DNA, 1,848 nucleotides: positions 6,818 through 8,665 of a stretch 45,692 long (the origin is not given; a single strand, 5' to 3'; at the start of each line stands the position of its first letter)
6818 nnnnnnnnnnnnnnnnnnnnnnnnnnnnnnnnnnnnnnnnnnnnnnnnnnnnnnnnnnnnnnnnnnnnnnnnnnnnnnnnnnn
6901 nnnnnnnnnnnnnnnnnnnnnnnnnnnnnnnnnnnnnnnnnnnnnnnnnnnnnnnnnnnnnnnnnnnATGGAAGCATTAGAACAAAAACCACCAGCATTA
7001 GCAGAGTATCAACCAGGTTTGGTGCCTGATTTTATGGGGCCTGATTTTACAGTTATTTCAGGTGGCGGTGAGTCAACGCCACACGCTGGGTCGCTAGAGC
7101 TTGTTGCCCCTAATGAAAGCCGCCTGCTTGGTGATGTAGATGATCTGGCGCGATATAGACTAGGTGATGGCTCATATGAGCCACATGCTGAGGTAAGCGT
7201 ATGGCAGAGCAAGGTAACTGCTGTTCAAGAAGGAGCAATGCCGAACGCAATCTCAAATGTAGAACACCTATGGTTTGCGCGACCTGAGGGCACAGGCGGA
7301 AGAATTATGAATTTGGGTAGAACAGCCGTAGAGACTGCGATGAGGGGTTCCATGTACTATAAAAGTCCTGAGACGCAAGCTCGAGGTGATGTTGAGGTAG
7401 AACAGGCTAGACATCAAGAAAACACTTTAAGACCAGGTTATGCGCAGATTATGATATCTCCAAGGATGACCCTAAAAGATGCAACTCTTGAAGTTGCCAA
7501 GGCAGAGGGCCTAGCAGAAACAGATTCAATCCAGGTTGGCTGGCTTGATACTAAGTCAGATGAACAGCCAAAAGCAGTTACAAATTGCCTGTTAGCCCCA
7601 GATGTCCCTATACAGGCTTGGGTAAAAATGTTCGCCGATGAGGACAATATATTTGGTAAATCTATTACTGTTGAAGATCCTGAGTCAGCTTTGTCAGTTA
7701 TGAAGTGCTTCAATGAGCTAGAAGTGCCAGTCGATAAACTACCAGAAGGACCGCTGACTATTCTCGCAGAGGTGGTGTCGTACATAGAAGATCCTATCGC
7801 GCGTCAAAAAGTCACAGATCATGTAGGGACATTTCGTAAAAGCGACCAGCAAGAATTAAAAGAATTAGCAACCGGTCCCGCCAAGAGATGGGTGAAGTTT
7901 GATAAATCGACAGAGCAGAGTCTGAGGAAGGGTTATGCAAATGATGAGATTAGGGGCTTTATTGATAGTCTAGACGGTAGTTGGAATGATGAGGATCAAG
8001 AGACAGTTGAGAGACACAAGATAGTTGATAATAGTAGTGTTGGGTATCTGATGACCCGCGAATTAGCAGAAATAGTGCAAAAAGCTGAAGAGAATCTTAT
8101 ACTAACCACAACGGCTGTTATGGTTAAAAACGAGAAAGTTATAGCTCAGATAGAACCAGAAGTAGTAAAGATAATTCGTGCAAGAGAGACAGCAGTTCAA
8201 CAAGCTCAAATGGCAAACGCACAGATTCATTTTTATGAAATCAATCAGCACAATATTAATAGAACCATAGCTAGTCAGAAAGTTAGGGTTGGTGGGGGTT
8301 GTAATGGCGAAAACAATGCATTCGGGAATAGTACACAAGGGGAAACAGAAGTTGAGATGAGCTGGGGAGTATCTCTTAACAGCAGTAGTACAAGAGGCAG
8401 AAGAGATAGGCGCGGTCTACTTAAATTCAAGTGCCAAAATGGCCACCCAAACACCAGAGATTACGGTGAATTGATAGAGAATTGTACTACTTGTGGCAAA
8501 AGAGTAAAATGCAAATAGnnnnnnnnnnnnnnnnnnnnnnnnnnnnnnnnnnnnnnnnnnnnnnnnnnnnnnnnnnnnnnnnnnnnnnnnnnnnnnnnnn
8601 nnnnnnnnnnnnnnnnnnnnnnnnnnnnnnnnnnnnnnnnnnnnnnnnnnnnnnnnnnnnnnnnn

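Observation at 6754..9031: Cobalamin-riboswitch-like leader controlling an orphan 516-aa zinc-ribbon protein fused to a NadD-like gene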

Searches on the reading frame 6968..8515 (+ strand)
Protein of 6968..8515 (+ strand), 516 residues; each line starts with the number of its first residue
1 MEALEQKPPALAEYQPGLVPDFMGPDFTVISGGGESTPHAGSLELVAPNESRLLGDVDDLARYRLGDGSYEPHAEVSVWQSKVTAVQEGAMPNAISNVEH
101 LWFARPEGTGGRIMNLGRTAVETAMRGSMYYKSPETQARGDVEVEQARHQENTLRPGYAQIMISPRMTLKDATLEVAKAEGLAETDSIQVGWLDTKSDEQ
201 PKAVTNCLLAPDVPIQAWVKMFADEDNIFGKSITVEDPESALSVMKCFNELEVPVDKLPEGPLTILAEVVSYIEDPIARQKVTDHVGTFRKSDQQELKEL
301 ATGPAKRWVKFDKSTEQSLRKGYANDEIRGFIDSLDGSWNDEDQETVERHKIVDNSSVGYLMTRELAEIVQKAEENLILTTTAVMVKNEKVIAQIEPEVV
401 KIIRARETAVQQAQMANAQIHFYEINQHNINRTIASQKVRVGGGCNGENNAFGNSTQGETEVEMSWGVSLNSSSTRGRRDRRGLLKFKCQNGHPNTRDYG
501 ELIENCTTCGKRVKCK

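Call 6: search_protein_families(library=pfam, proteins=[window:6968-8515:+], max_evalue=0.1)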
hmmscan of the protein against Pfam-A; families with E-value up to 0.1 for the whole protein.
window:6968-8515:+ (516 aa): 0 families

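Call 7: find_homologous_proteins(query=window:6968-8515:+)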
Query window:6968-8515:+ (516 aa): 56 proteins with E <= 0.001 among 8000 candidates.
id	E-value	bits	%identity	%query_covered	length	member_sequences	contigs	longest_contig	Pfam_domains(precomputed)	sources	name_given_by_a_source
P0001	0.0e+0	1171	100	100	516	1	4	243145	-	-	-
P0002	3.5e-229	780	69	100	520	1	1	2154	-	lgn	-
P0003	1.9e-137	477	52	87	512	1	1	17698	-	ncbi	-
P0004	6.6e-128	446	52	87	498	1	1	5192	-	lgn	-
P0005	9.2e-127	442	54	78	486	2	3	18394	-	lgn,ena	-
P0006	3.9e-124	433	55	78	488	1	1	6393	-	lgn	-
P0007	9.6e-120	419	50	84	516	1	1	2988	-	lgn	-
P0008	1.4e-90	323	44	78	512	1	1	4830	-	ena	-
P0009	1.1e-86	310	38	91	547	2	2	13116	-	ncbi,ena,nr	ncbi:hypothetical protein KC968_04480 [Candidatus Saccharibacteria bacterium]|nr:hypothetical protei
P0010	6.3e-86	307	41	79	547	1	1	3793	-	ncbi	-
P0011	6.0e-84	301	39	90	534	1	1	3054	-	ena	-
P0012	2.1e-83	299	38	90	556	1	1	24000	-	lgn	-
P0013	2.3e-83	299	42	81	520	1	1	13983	-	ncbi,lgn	ncbi:MAG: hypothetical protein ACR2FM_04825 [Candidatus Saccharimonadales bacterium]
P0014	4.0e-83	298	37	90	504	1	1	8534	-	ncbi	-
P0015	7.7e-82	294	40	78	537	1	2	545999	-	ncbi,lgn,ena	ncbi:MAG: hypothetical protein AAB436_01440 [Patescibacteria group bacterium]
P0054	1.9e-54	204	35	77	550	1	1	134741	-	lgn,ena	-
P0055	1.1e-52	198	34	80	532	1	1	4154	-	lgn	-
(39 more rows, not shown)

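Call 8: search_protein_families(library=ncbifam, proteins=[window:6968-8515:+], max_evalue=1)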
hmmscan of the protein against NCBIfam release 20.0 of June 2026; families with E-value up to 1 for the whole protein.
window:6968-8515:+ (516 aa): 2 families
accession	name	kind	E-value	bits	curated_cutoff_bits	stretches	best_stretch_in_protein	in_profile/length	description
NF033735.1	G3PDH_Arsen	exception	0.07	12.6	450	1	332-430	44-142/323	ArsJ-associated glyceraldehyde-3-phosphate dehydrogenase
TIGR03578.1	EF_0831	hypoth_equivalog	0.61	10.5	89.65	1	381-411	29-59/96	conserved hypothetical protein EF_0831/AHA_3912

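Call 9: search_solved_structures(query=window:6968-8515:+, max_evalue=10)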
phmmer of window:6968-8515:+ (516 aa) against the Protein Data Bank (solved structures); distinct sequences matched with E-value up to 10: 2.
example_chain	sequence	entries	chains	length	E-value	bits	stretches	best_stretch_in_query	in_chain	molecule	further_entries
4tmd_A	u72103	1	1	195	0.27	13.3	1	320-404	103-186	Uncharacterized protein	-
7pty_A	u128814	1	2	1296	1.5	10.9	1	217-301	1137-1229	Delta-latroinsectotoxin-Lt1a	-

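Call 13: find_related_loci(query=A2, collection=genome_contigs, flank=4000)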
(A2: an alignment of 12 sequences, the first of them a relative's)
Query A2 (516 aa) in genome_contigs; peptide patterns used: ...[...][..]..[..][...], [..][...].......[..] (x = any residue, [..] = any of these).
585 stretches matched a pattern; 31 encode a relative of the query (tblastn E <= 1e-3); 31 distinct loci.
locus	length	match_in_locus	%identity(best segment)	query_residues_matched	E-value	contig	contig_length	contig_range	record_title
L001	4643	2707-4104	38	41-509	5e-91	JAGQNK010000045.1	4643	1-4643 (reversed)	MAG: Candidatus Saccharibacteria bacterium isolate HKST-UBA66 2008_165028, whole genome shotgun sequence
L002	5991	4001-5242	42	48-465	1e-89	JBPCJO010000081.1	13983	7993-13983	MAG: Candidatus Saccharimonadales bacterium isolate TH_ant_mag_28 S1Ck127_3475949_flag_0_multi_11.0000_len_13983, whole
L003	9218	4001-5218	40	48-451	2e-88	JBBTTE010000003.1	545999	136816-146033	MAG: Patescibacteria group bacterium isolate H32-bin050_1 H32_bin050_1_000000000003, whole genome shotgun sequence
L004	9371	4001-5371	36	48-508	1e-87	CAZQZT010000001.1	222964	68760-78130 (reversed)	MAG TPA_asm: uncultured Candidatus Saccharibacteria bacterium isolate binchicken_co308_31 genome assembly, contig: NODE_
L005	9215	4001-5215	39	48-450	1e-83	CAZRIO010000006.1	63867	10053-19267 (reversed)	MAG TPA_asm: uncultured Candidatus Saccharibacteria bacterium isolate SRP200132_co1_783 genome assembly, contig: NODE_63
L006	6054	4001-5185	41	50-450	2e-86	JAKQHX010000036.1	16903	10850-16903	MAG: bacterium isolate USDE_metabat.59 k141_693169, whole genome shotgun sequence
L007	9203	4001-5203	39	44-451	9e-83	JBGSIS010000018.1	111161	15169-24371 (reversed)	MAG: Candidatus Saccharimonadales bacterium isolate JTS-AC137 k141_3211494, whole genome shotgun sequence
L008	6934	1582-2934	38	6-455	1e-82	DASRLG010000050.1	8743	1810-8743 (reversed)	MAG TPA_asm: Candidatus Dormiibacterota bacterium isolate SMAG_U10182 k141_146700, whole genome shotgun sequence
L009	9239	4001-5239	38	27-447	2e-81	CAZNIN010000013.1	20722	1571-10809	MAG TPA_asm: uncultured Candidatus Saccharibacteria bacterium isolate SRP144015_co1_53 genome assembly, contig: NODE_129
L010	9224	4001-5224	38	38-452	2e-80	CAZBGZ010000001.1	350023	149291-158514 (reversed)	MAG TPA_asm: uncultured Candidatus Saccharibacteria bacterium isolate SRP173033_co1_216 genome assembly, contig: NODE_15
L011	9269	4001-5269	38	35-454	8e-79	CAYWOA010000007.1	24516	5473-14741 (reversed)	MAG TPA_asm: uncultured Candidatus Saccharibacteria bacterium isolate SRP135725_co1_623 genome assembly, contig: NODE_24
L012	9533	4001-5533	35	1-514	4e-77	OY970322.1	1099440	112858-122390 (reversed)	MAG: uncultured Candidatus Saccharibacteria bacterium isolate MFD05512.bin.c.2 genome assembly, chromosome: 1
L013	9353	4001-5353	36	52-516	4e-76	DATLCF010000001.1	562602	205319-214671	MAG TPA_asm: Nevskiaceae bacterium isolate SMAG_U14317 k141_10451599, whole genome shotgun sequence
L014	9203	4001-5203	36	48-447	5e-74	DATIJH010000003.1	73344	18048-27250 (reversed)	MAG TPA_asm: Candidatus Saccharimonadales bacterium isolate SMAG_U15686 k141_54093, whole genome shotgun sequence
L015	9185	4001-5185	36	50-451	2e-72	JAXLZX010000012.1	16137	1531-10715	MAG: Candidatus Saccharimonadales bacterium isolate STL-PAT13 C1.59.fa-12, whole genome shotgun sequence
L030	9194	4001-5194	34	49-457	9e-62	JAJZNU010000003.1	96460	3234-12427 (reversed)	MAG: bacterium isolate MAS4.bin36 NODE_93_length_96460_cov_7.508860, whole genome shotgun sequence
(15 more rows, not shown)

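Call 24: predict_structure(alignment_id=A1)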
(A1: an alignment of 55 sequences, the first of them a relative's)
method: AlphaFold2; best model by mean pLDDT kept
length: 516 residues; sequences in the alignment: 55
mean_pLDDT: 84.7   pTM: 0.79
mean pLDDT of the five models: 84.7, 84.6, 83.8, 83.6, 83.0
residues with pLDDT >= 90: 368; 70-90: 36; 50-70: 40; < 50: 72
segments of 3 or more residues with pLDDT < 50: 1-13, 18-21, 23-49, 457-477, 511-516
pLDDT, mean of each block of 10 residues (from residue 1): 41 49 44 36 40 91 94 95 96 97 91 92 92 94 98 97 98 93 96 90 97 98 98 98 98 98 98 98 98 97 97 97 97 96 96 93 96 97 97 97 97 89 93 96 86 64 34 42 59 63 57 41
secondary structure, 60 per line:
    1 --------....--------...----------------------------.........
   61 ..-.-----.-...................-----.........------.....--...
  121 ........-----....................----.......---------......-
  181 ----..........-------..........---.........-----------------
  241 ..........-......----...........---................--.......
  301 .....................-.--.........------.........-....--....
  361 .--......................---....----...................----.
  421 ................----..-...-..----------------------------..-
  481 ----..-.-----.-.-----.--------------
elements in order: H9-12 H52-62 H72-90 E96-104 E111-115 H120-128 H134-153 E158-164 H174-179 E185-194 E202-211 H215-223 H241-250 E252-254 H262-272 H276-291 H294-321 H326-334 H341-349 E351-354 E357-361 H364-385 H389-392 H397-415 H420-436

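Call 28: fold_search(model_id=the predicted structure, library=pdb)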
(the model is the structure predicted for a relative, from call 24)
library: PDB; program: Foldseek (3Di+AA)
matches with E <= 10: 276; with E <= 0.001: 0
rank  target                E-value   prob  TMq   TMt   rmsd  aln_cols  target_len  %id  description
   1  8a3u                  2.4e-01  0.11  0.12  0.16  30.6       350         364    9  Crystal structure of a chimeric LOV-Histidine kinase SB2F1 (symmetrical variant, trigonal form with short c-axis) (released 2023-12-20)
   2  5f9a_A                4.5e-01  0.04  0.09  0.11  20.5       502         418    8  Blood group antigen binding adhesin BabA of Helicobacter pylori strain P436 in complex with blood group H Lewis b hexa (released 2016-01-20)
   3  6h65_C                4.7e-01  0.07  0.07  0.10  18.3       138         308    9  Crystal structure of the branched-chain-amino-acid aminotransferase from Haliangium ochraceum (released 2018-10-10)
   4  8a7f_A                5.9e-01  0.07  0.12  0.15  30.4       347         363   10  Crystal structure of a chimeric LOV-Histidine kinase SB2F1-I66R mutant (asymmetrical variant, trigonal form with long  (released 2024-01-10)
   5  7uni_D                6.5e-01  0.09  0.09  0.16  20.5       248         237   11  De novo designed chlorophyll dimer protein with Zn pheophorbide a methyl ester, SP2-ZnPPaM (released 2023-04-19)
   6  5whm_D                6.5e-01  0.09  0.09  0.15  14.2       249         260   10  Crystal Structure of IclR Family Transcriptional Regulator from Brucella abortus (released 2017-08-23)
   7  6h65_E                6.5e-01  0.06  0.07  0.10  18.4       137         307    9  Crystal structure of the branched-chain-amino-acid aminotransferase from Haliangium ochraceum (released 2018-10-10)
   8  8a7h_A                6.8e-01  0.07  0.11  0.15  31.2       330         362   10  Crystal structure of a chimeric LOV-Histidine kinase SB2F1-I66R mutant (light state; asymmetrical variant, trigonal fo (released 2024-01-10)
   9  6h65_B                6.8e-01  0.06  0.07  0.10  18.2       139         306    9  Crystal structure of the branched-chain-amino-acid aminotransferase from Haliangium ochraceum (released 2018-10-10)
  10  3gei_C                8.6e-01  0.09  0.09  0.14  17.3       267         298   10  Crystal structure of MnmE from Chlorobium tepidum in complex with GCP (released 2009-10-27)
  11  9xps_7                9.0e-01  0.07  0.07  0.14  17.2       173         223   10  The neck structure of the Phage Phikz (released 2026-02-11)
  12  8a7f_B                9.8e-01  0.06  0.11  0.15  31.1       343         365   10  Crystal structure of a chimeric LOV-Histidine kinase SB2F1-I66R mutant (asymmetrical variant, trigonal form with long  (released 2024-01-10)
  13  5whm_C                1.2e+00  0.05  0.09  0.14  14.3       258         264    9  Crystal Structure of IclR Family Transcriptional Regulator from Brucella abortus (released 2017-08-23)
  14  6h65_F                1.2e+00  0.04  0.07  0.10  18.2       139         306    9  Crystal structure of the branched-chain-amino-acid aminotransferase from Haliangium ochraceum (released 2018-10-10)
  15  6iz8_B                1.3e+00  0.18  0.10  0.21  10.0       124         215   10  Crystal Structure of TagF from Pseudomonas aeruginosa (released 2019-12-18)
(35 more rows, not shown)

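Call 33: search_protein_families(library=pfam, proteins=[L030:334-3084:+, L030:3193-3753:+, L030:5620-6165:+, L003:1491-2795:+, L015:2704-3717:-, L007:1960-2718:+, L011:3012-3686:+], max_evalue=0.001)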
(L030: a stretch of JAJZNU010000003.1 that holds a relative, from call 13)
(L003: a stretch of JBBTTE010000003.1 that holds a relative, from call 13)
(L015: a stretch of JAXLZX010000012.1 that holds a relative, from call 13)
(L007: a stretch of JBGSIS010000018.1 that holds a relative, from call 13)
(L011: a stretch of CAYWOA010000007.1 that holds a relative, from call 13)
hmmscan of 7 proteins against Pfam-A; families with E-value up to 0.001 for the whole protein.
L030:334-3084:+ (917 aa): 4 families
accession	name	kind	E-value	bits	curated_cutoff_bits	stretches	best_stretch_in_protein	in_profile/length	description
PF02867.20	Ribonuc_red_lgC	-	7.1e-137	457.6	23.9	1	143-678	1-523/523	Ribonucleotide reductase, barrel domain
PF08471.15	Ribonuc_red_2_N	-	1.2e-15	57.9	27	1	42-121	4-103/103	Class II vitamin B12-dependent ribonucleotide reductase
PF12637.14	TSCPD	-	3.9e-11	43.6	22.8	1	734-822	13-85/88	TSCPD domain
PF00317.26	Ribonuc_red_lgN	-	0.00027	21.4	28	1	56-137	4-76/77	Ribonucleotide reductase, all-alpha domain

L030:3193-3753:+ (187 aa): 1 family
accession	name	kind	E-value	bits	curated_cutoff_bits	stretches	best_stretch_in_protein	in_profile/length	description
PF02572.21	CobA_CobO_BtuR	-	3.9e-52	177.3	25.7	1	9-187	3-172/172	ATP:corrinoid adenosyltransferase BtuR/CobO/CobP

L030:5620-6165:+ (182 aa): 0 families

L003:1491-2795:+ (435 aa): 1 family
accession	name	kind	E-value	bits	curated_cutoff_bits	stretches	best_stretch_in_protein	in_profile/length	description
PF04932.20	Wzy_C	-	2.9e-11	43.8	31.7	1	229-369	3-149/149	O-Antigen ligase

L015:2704-3717:- (338 aa): 0 families

L007:1960-2718:+ (253 aa): 0 families

L011:3012-3686:+ (225 aa): 0 families

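Call 40: search_protein_representatives(alignment_id=A1)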
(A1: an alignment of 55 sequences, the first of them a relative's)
Query: 55 sequences, 531 profile positions. Proteins with E-value up to 0.001 (for the whole library): 292; up to 1e-10: 197; up to 1e-30: 105. The best 150 are listed.
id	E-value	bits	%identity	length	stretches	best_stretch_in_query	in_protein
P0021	7.4e-212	721.1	-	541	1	12-509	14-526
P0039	9.5e-202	687.8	-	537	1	16-523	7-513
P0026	1.1e-199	681.0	-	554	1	13-505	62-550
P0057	2.9e-196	669.7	-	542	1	7-511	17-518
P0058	3.9e-194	662.7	-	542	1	13-504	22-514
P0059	9.8e-194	661.3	-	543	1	13-513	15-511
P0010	4.3e-192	655.9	-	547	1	13-522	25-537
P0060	7.4e-188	641.9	-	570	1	13-522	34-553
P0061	5.3e-187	639.1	-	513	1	13-500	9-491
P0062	1.1e-186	638.1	-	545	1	12-509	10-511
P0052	4.5e-184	629.5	-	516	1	15-509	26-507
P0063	1.5e-180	617.8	-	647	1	8-498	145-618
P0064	1.3e-179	614.7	-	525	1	16-511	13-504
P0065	2.4e-179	613.9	-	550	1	8-509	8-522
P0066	1.0e-177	608.5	-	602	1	12-521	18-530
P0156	1.3e-28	116.4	-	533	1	85-477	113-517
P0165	2.4e-21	92.5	-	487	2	249-469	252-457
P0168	2.5e-20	89.1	-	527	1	13-508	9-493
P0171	2.4e-18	82.5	-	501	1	125-487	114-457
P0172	5.9e-18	81.3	-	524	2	382-516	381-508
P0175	1.0e-16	77.2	-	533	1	402-515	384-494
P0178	1.5e-16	76.7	-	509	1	412-508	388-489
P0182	1.1e-15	73.8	-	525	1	411-510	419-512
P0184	4.2e-15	71.8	-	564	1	411-511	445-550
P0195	8.5e-14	67.5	-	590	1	398-514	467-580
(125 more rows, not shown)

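Call 41: search_protein_families(library=pfam, proteins=[P0165, P0168, P0171, P0172, P0175, P0178, P0182, P0184, P0195, P0156], max_evalue=0.01)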
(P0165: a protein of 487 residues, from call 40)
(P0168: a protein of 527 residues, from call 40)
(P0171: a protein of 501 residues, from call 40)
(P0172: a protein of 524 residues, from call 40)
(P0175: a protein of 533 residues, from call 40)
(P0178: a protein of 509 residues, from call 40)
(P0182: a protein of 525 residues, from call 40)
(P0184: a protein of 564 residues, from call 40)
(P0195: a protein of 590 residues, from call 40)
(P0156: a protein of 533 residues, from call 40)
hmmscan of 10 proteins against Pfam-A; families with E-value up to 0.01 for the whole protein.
P0165 (487 aa): 0 families

P0168 (527 aa): 0 families

P0171 (501 aa): 0 families

P0172 (524 aa): 0 families

P0175 (533 aa): 0 families

P0178 (509 aa): 0 families

P0182 (525 aa): 0 families

P0184 (564 aa): 0 families

P0195 (590 aa): 1 family
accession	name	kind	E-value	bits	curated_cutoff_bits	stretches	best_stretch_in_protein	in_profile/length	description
PF06816.18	NOD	-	0.0045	16.8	20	1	225-255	3-32/56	NOTCH protein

P0156 (533 aa): 0 families
